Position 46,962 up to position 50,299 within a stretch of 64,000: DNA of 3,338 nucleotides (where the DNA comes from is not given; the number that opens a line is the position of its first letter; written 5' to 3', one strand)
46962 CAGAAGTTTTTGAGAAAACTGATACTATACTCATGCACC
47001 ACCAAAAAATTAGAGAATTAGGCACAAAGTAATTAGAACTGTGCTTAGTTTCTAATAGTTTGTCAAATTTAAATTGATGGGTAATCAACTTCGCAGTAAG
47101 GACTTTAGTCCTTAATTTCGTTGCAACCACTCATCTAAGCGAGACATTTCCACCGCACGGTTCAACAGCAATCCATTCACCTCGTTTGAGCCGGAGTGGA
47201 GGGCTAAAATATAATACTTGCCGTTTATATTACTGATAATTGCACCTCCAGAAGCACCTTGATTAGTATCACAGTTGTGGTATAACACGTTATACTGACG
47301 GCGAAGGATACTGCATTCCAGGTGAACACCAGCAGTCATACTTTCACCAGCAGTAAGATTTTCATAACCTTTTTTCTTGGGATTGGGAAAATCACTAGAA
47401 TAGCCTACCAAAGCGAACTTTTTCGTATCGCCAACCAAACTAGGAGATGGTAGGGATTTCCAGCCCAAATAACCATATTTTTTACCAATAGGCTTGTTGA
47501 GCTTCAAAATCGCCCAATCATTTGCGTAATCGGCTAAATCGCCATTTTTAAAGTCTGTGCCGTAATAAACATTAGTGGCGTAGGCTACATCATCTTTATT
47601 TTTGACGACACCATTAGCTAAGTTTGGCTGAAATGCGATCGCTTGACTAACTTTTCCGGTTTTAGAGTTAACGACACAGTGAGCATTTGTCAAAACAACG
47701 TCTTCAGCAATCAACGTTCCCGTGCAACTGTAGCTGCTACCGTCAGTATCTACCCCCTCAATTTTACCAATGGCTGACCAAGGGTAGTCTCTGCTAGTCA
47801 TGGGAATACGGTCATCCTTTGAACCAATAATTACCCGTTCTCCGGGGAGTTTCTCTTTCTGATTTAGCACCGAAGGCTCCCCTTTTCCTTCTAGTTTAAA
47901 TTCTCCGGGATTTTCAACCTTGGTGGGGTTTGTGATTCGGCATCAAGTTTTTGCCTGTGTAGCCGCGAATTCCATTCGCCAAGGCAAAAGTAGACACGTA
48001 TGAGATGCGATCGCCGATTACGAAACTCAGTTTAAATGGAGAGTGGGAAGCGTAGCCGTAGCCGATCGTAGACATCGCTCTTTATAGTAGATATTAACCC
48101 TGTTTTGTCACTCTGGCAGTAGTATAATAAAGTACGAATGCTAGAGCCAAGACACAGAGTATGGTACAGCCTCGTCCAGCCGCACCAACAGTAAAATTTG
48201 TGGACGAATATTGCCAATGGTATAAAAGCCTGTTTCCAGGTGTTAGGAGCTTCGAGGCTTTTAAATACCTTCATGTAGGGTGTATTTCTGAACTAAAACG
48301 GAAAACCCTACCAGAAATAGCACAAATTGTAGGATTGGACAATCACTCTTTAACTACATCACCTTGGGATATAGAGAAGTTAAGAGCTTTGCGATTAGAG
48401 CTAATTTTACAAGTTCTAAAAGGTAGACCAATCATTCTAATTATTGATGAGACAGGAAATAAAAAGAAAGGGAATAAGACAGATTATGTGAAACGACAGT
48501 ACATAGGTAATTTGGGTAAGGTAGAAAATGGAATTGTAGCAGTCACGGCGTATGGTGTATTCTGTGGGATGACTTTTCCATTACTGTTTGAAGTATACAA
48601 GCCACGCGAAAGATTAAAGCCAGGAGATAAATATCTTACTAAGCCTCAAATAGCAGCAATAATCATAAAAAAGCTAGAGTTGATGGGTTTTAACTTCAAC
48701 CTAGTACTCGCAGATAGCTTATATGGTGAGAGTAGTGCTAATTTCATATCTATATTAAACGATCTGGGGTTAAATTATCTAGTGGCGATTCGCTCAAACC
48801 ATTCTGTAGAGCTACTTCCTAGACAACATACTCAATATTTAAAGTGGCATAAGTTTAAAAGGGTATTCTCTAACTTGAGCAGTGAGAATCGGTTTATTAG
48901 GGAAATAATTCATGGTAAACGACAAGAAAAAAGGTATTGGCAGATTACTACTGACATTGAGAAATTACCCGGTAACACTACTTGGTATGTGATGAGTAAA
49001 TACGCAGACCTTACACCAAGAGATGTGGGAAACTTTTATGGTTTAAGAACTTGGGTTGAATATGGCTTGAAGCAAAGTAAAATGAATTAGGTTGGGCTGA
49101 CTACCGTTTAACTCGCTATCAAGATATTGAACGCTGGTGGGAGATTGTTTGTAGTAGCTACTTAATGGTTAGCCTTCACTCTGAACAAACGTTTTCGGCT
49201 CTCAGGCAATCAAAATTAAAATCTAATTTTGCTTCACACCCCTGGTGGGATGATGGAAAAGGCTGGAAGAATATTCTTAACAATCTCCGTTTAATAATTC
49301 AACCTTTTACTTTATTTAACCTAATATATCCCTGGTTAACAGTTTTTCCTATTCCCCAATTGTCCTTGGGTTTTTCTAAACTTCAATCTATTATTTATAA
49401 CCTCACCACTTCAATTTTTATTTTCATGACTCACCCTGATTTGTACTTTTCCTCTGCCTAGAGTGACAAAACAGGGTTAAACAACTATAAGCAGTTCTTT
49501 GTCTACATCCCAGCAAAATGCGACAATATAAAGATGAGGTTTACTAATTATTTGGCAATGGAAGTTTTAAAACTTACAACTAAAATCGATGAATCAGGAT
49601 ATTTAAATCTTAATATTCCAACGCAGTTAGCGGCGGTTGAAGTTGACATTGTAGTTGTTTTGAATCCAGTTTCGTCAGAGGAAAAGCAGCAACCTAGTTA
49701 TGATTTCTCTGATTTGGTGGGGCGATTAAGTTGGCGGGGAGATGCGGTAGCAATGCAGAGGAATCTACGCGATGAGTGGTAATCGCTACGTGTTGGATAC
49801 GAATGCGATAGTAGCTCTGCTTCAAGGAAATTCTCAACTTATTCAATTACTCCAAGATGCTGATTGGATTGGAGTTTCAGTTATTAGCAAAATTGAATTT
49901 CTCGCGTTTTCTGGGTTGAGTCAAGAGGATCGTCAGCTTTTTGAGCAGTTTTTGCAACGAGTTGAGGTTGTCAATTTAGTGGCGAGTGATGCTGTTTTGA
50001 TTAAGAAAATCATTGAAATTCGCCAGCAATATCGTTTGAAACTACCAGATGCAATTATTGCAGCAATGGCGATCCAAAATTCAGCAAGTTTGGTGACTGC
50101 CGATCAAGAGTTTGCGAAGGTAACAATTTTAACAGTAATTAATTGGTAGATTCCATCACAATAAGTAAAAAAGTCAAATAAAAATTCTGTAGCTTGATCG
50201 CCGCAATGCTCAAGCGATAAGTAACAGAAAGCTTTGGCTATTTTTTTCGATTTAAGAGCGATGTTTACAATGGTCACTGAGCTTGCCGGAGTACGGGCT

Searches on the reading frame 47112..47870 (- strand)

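Call 8: search_protein_families(library=pfam, proteins=[window:47112-47870:-])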
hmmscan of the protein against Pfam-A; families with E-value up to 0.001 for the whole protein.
window:47112-47870:- (252 aa): 2 families
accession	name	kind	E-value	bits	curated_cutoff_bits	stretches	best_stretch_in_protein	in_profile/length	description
PF00089.32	Trypsin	-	2.1e-14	54.3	20.6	1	28-228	11-198/220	Trypsin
PF13365.12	Trypsin_2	-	6.2e-10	40.4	27.6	1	49-213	1-136/144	Trypsin-like peptidase domain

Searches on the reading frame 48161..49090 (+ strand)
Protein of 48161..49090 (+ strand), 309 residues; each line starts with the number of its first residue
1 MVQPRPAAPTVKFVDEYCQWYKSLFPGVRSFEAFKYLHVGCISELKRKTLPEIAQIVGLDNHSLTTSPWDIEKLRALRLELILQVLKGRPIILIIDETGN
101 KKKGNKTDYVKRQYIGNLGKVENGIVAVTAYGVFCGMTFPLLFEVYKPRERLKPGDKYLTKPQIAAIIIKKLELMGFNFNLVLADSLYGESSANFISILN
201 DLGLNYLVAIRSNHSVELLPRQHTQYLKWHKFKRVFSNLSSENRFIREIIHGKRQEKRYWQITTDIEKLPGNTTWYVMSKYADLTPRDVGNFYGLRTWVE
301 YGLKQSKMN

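Call 8: search_protein_families(library=pfam, proteins=[window:48161-49090:+])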
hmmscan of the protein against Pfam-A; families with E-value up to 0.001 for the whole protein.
window:48161-49090:+ (309 aa): 1 family
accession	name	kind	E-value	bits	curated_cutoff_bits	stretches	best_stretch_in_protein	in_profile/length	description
PF13546.12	DDE_5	-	3.2e-23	83.1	27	1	39-216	20-214/272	DDE superfamily endonuclease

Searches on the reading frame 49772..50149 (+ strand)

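Call 63: search_protein_families(library=pfam, proteins=[window:49772-50149:+])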
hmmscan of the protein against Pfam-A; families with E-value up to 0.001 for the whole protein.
window:49772-50149:+ (125 aa): 2 families
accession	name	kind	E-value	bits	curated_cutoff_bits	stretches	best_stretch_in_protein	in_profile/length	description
PF01850.27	PIN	-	2e-16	61.1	23.6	1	6-118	1-118/120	PIN domain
PF18480.7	DUF5615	-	0.00097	19.4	23.8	0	68-120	15-64/110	Domain of unknown function (DUF5615)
